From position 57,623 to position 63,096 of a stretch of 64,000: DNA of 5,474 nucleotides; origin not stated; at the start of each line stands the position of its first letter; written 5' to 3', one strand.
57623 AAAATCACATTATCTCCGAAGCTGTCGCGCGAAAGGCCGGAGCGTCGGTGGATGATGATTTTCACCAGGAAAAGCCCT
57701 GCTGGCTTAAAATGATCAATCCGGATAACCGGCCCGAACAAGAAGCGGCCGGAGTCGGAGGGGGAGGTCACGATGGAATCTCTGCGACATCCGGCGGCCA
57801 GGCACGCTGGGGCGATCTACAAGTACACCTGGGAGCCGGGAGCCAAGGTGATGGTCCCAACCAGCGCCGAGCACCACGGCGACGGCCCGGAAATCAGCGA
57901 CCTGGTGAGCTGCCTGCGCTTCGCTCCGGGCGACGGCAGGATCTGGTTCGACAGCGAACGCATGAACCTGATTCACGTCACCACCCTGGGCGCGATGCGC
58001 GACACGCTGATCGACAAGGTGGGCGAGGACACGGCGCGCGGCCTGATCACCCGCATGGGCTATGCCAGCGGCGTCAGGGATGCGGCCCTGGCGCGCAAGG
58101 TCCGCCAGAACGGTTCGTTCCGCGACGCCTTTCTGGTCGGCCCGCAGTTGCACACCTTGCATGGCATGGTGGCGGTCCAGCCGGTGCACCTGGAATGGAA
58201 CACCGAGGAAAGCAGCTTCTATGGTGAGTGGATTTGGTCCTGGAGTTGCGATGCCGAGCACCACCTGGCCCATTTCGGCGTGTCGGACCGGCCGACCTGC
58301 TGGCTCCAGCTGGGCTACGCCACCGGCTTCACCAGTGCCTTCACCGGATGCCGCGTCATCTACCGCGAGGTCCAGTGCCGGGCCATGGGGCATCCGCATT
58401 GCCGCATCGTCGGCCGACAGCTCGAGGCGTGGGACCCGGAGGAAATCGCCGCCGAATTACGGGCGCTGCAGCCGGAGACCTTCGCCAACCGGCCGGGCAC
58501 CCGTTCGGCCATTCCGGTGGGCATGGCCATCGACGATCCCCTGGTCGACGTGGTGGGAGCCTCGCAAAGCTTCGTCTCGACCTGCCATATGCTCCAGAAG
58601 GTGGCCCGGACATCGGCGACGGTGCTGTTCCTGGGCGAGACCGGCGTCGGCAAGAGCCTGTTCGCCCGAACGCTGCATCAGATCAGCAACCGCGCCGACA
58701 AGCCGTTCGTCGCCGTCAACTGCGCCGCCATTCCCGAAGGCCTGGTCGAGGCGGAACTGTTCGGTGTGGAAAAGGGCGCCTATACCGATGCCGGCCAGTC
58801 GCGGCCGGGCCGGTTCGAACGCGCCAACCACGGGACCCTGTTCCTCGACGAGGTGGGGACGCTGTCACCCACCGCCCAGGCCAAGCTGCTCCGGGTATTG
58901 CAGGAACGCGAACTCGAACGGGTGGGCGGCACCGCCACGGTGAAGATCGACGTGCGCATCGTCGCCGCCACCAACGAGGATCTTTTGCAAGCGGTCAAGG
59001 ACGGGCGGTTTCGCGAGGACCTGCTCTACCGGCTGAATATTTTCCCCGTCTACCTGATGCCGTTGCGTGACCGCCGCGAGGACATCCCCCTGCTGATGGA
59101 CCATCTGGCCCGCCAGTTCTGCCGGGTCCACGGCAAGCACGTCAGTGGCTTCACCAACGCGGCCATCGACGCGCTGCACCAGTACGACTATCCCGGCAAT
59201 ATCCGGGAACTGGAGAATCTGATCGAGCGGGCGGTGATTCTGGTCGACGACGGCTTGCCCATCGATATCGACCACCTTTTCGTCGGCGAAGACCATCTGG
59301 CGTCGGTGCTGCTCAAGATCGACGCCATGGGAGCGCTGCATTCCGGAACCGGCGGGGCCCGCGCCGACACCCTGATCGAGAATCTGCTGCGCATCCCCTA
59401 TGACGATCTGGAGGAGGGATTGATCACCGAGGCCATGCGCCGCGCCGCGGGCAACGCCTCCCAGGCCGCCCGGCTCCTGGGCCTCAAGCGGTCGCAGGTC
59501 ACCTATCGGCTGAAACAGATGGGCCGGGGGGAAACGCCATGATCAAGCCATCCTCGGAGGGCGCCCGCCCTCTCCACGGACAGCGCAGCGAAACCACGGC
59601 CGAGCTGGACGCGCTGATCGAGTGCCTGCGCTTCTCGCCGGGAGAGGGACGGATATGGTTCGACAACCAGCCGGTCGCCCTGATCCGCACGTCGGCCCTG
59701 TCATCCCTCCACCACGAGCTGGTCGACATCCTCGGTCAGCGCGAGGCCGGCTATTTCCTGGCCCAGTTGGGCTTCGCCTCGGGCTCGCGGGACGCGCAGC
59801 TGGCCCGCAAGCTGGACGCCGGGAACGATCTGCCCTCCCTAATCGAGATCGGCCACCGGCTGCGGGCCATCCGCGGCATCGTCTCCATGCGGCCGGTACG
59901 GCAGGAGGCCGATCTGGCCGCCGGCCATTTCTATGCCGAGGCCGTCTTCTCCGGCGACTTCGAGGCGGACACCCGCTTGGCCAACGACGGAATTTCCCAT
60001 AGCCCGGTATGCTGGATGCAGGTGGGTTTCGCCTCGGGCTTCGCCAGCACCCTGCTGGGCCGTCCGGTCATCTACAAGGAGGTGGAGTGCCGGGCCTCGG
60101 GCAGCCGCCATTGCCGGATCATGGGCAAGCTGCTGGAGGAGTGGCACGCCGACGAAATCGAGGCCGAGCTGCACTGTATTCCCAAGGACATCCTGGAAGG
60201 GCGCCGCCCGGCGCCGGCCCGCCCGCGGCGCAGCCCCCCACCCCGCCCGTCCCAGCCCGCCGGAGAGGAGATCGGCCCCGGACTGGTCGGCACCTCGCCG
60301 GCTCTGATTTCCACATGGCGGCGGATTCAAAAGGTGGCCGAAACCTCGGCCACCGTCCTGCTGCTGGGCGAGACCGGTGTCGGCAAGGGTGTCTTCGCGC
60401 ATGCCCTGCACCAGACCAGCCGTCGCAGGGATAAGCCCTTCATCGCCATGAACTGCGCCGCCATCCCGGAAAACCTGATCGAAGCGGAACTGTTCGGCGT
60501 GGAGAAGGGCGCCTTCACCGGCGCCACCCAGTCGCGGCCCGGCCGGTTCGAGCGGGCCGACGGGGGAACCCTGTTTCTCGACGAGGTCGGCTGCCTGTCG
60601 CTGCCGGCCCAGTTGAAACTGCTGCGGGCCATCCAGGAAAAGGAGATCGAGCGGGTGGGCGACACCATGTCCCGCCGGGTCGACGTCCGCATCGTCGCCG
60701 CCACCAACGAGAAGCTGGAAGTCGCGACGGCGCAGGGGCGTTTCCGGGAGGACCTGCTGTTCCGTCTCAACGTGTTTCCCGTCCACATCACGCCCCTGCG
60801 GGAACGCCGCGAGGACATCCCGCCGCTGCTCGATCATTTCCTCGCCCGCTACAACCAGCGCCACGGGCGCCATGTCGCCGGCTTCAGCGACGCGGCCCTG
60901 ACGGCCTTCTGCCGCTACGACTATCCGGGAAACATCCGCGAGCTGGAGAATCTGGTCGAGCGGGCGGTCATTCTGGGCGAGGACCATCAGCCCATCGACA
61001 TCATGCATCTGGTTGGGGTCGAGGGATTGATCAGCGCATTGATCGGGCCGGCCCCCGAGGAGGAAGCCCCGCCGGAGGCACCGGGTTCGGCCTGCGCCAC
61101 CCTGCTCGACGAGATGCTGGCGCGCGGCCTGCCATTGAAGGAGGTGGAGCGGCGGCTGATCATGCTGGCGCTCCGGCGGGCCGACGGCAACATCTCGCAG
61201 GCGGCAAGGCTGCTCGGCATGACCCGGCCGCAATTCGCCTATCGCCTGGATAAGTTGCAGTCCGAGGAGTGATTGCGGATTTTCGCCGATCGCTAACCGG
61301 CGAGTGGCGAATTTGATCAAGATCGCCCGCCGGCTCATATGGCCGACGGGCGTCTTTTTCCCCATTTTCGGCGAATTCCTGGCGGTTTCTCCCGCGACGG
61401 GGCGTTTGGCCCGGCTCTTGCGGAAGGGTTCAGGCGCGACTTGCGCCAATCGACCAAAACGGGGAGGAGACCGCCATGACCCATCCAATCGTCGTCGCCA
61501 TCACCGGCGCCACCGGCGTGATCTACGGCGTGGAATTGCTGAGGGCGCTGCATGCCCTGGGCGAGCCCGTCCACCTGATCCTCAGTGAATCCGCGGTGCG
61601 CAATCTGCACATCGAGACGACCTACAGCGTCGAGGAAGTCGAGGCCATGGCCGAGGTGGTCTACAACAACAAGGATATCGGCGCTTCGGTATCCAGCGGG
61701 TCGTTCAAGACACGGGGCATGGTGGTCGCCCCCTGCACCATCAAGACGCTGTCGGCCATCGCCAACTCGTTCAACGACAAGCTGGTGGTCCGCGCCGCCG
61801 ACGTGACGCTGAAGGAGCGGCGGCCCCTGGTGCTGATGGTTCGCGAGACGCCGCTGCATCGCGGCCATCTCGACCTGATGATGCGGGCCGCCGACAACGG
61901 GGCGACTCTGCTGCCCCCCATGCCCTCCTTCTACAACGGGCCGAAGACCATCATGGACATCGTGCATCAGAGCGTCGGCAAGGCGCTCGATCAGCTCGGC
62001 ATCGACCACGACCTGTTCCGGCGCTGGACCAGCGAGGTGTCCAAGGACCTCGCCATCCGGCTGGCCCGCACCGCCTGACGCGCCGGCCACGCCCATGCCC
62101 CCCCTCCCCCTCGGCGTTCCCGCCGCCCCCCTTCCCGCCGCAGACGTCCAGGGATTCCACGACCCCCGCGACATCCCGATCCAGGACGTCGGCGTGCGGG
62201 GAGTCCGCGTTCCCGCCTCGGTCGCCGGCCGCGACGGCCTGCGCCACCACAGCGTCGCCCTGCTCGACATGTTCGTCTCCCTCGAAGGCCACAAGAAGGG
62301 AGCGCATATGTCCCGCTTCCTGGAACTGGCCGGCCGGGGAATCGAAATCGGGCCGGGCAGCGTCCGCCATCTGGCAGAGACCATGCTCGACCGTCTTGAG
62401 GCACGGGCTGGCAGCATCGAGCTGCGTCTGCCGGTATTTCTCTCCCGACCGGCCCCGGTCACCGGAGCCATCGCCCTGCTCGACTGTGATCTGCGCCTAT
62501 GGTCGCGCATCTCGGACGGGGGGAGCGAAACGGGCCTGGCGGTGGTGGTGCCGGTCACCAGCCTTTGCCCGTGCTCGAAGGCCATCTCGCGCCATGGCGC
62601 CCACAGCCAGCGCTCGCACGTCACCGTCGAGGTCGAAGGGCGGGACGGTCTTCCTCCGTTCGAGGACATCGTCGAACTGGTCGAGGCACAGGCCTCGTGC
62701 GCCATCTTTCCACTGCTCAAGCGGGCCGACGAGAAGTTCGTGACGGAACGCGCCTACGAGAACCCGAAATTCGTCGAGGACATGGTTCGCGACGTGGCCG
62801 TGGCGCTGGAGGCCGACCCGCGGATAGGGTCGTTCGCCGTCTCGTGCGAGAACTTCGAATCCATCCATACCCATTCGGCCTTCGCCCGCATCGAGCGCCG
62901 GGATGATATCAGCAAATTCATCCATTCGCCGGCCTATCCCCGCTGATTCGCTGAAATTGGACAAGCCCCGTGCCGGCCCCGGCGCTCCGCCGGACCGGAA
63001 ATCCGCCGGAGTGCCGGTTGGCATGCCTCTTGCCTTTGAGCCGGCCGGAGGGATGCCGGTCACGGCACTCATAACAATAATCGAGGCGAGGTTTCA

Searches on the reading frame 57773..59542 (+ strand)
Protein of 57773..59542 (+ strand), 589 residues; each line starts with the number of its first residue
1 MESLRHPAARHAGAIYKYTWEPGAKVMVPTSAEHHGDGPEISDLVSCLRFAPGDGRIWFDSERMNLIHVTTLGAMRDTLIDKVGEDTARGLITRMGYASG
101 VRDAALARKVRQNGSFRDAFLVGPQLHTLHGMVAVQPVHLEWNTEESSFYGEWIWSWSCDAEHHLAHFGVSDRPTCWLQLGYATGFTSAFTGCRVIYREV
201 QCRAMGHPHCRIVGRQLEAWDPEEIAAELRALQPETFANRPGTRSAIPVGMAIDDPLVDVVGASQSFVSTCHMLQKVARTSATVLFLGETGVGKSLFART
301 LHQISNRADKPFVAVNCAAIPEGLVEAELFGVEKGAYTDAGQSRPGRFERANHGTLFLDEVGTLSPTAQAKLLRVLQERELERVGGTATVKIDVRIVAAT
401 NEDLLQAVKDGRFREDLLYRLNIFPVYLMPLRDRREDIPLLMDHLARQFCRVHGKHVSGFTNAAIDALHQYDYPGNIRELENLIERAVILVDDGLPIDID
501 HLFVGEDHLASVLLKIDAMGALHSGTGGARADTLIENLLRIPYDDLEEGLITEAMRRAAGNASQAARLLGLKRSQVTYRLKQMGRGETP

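Call 40: search_protein_families(library=pfam, proteins=[window:57773-59542:+], max_evalue=0.001)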
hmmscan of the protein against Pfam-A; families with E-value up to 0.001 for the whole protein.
window:57773-59542:+ (589 aa): 10 families
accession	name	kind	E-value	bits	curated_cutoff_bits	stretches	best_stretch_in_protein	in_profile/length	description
PF00158.32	Sigma54_activat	-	1.3e-67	227.2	20.2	1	261-426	2-167/168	Sigma-54 interaction domain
PF06505.16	XylR_N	-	1.4e-33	115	23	1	43-142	1-100/101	Activator of aromatic catabolism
PF25601.1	AAA_lid_14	-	1.1e-23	83.3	27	1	432-502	1-70/87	AAA+ ATPase lid domain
PF14532.12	Sigma54_activ_2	-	3.3e-17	63.5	25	1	261-429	1-136/138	Sigma-54 interaction domain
PF02830.23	V4R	-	3.2e-14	53.2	31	1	158-214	4-60/62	V4R domain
PF02954.25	HTH_8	-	5e-11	42.6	22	1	545-582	4-41/42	Bacterial regulatory protein, Fis family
PF07728.20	AAA_5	-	3.3e-08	34.1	22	1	284-402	2-123/139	AAA domain (dynein-related subfamily)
PF07724.20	AAA_2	-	1.7e-06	28.6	27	1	281-397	3-119/166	AAA domain (Cdc48 subfamily)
PF01078.27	Mg_chelatase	-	6e-06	26.2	20.3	0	342-401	96-157/207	Magnesium chelatase, subunit ChlI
PF00004.35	AAA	-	1.6e-05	25.8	21.2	1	284-414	1-124/131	ATPase family associated with various cellular activities (AAA)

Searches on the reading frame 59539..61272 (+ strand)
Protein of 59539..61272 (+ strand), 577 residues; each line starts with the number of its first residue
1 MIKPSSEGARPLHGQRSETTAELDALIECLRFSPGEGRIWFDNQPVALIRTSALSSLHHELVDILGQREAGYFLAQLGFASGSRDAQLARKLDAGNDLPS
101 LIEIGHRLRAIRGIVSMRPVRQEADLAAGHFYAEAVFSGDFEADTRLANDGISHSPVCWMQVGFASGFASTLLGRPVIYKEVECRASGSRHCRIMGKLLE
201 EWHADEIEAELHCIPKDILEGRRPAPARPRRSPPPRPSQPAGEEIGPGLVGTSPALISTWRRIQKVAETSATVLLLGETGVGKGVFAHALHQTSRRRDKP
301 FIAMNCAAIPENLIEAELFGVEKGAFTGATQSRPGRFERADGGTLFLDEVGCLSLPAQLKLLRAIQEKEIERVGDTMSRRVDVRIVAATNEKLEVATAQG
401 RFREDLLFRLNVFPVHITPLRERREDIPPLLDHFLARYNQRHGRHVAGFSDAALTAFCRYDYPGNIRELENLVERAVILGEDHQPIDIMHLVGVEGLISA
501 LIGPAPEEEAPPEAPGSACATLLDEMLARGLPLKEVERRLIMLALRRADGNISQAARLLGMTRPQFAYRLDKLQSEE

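Call 40: search_protein_families(library=pfam, proteins=[window:59539-61272:+], max_evalue=0.001)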
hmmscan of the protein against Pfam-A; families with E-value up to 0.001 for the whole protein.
window:59539-61272:+ (577 aa): 8 families
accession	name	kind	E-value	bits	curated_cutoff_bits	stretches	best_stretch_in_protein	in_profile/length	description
PF00158.32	Sigma54_activat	-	6e-68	228.2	20.2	1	249-415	1-167/168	Sigma-54 interaction domain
PF25601.1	AAA_lid_14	-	3.9e-25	87.9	27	1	421-491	1-70/87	AAA+ ATPase lid domain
PF06505.16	XylR_N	-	9.5e-22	77.1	23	1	26-125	2-101/101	Activator of aromatic catabolism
PF14532.12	Sigma54_activ_2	-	5.4e-19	69.2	25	1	250-420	1-138/138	Sigma-54 interaction domain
PF02954.25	HTH_8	-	1.2e-14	54.2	22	1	533-573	2-42/42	Bacterial regulatory protein, Fis family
PF02830.23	V4R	-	2.3e-12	47.3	31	1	153-194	17-58/62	V4R domain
PF00004.35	AAA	-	0.00073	20.4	21.2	0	273-408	1-129/131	ATPase family associated with various cellular activities (AAA)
PF07728.20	AAA_5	-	0.00091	19.7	22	0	273-392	2-124/139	AAA domain (dynein-related subfamily)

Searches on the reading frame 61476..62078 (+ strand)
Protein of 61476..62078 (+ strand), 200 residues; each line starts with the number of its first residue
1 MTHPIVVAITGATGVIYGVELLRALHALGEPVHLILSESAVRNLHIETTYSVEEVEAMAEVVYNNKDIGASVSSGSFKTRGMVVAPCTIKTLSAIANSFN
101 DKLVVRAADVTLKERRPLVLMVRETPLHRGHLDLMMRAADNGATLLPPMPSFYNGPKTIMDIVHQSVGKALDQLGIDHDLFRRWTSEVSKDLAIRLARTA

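Call 40: search_protein_families(library=pfam, proteins=[window:61476-62078:+], max_evalue=0.001)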
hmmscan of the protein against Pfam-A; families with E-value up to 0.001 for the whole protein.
window:61476-62078:+ (200 aa): 1 family
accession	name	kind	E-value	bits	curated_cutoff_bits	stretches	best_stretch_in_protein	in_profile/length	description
PF02441.25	Flavoprotein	-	5.7e-41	140.3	22.7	1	5-173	3-161/162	Flavoprotein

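Call 57: search_protein_families(library=ncbifam, proteins=[window:61476-62078:+], max_evalue=0.001)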
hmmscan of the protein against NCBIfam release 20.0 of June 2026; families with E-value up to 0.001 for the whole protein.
window:61476-62078:+ (200 aa): 8 families
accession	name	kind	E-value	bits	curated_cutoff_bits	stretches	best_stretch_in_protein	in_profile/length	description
NF004685.0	PRK06029.1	subfamily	1.2e-71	240.7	188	1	5-185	4-185/187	UbiX family flavin prenyltransferase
NF041206.1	VdcB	exception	4.8e-70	235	290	1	5-185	2-183/184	non-oxidative hydroxyarylic acid decarboxylases subunit B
TIGR00421.1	ubiX_pad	subfamily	7.5e-70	234.3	108.9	1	5-184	2-181/181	UbiX family flavin prenyltransferase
NF041218.1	BagM_FevK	exception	8.8e-57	191.9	420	1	5-185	3-184/215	bagremycin/ferroverdin biosynthesis UbiX family decarboxylase BagM/FevK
TIGR00521.1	coaBC_dfp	equivalog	7.2e-08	31.9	219.7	1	5-109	6-110/392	bifunctional phosphopantothenoylcysteine decarboxylase/phosphopantothenate--cysteine ligase CoaBC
NF006161.0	PRK08305.1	equivalog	1.2e-07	31.6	156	1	22-122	26-128/196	dipicolinate synthase subunit B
TIGR02852.1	spore_dpaB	equivalog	1.5e-07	30.9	229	1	78-122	79-123/187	dipicolinate synthase subunit B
TIGR02113.1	coaC_strep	equivalog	0.0006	19.7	261.4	1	5-116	3-113/177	phosphopantothenoylcysteine decarboxylase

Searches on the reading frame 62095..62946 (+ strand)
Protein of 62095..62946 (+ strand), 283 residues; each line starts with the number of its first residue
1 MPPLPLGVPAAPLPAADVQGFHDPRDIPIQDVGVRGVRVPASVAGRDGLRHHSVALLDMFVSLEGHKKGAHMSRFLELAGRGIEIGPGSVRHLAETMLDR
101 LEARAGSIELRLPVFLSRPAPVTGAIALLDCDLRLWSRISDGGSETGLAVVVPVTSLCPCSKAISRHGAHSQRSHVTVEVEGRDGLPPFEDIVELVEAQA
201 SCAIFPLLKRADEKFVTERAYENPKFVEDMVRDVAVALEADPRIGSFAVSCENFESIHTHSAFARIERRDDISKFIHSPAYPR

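Call 40: search_protein_families(library=pfam, proteins=[window:62095-62946:+], max_evalue=0.001)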
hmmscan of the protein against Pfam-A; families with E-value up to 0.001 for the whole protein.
window:62095-62946:+ (283 aa): 1 family
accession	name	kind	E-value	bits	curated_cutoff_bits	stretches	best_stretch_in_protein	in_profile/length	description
PF02649.19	GCHY-1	-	9.4e-77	258.5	25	1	16-264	2-260/260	Type I GTP cyclohydrolase folE2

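Call 57: search_protein_families(library=ncbifam, proteins=[window:62095-62946:+], max_evalue=0.001)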
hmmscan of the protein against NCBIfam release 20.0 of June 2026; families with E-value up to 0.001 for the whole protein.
window:62095-62946:+ (283 aa): 3 families
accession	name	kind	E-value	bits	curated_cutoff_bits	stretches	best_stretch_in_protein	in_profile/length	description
NF010200.1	PRK13674.1-1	equivalog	9.9e-73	245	215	1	17-267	2-269/270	GTP cyclohydrolase FolE2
TIGR00294.2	TIGR00294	equivalog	2e-31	109.3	220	2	169-267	188-291/302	GTP cyclohydrolase MptA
NF010204.0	PRK13675.1-1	equivalog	4.5e-18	65.6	468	1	27-264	14-263/267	GTP cyclohydrolase IV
